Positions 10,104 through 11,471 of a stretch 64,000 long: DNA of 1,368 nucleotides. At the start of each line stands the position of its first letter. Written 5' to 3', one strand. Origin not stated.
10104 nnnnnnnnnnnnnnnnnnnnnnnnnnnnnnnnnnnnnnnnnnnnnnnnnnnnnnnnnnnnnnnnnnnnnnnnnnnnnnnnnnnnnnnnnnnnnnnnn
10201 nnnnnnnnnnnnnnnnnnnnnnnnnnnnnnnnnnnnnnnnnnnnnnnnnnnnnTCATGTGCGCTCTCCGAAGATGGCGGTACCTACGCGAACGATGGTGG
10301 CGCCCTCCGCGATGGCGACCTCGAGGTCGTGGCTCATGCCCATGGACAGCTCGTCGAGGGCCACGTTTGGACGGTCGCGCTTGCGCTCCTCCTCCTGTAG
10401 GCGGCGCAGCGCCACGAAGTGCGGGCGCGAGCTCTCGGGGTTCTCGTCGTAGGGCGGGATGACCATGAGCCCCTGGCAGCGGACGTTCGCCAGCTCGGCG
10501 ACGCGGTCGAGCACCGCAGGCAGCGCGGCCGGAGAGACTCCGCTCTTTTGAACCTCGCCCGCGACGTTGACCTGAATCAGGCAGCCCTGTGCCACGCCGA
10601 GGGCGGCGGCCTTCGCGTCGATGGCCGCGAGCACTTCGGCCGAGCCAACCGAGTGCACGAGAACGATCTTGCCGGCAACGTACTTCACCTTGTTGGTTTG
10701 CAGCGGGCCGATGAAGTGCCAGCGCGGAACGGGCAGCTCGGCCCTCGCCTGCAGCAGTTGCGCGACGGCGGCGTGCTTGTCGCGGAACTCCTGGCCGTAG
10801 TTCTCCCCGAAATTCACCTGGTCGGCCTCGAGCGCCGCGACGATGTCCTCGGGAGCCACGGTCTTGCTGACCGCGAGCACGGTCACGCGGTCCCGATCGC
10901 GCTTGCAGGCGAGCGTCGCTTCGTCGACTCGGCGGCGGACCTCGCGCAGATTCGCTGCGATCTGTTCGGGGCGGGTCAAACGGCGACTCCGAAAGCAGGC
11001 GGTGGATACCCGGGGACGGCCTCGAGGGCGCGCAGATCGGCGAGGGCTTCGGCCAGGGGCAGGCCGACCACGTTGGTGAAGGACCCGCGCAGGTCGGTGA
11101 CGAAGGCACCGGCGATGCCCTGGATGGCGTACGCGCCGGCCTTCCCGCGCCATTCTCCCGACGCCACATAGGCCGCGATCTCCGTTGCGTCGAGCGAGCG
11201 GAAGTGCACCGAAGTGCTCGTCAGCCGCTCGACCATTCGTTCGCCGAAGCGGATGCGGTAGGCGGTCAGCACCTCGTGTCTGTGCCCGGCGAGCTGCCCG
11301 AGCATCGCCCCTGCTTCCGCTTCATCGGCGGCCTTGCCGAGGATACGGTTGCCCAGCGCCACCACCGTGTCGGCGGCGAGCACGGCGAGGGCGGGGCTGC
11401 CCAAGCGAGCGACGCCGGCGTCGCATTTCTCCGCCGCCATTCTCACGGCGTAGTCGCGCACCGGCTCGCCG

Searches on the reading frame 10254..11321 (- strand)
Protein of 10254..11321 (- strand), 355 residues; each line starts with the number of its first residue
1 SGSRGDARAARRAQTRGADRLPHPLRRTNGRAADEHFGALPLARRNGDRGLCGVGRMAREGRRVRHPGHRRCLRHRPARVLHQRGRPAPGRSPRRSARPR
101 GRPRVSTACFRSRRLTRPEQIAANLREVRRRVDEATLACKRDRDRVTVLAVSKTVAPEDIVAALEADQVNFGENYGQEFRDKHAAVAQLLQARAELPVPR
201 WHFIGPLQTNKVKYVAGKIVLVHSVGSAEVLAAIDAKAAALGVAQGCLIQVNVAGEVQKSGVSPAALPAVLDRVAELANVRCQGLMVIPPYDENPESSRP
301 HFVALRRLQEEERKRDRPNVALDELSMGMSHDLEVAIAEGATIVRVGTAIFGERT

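Call 26: search_protein_families(library=pfam, proteins=[window:10254-11321:-], max_evalue=0.00001)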
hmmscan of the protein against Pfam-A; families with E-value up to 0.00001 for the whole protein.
window:10254-11321:- (355 aa): 1 family
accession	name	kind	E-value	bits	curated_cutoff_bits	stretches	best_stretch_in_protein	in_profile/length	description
PF01168.26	Ala_racemase_N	-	6.5e-16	59.1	24.1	1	119-354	4-219/220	Alanine racemase, N-terminal domain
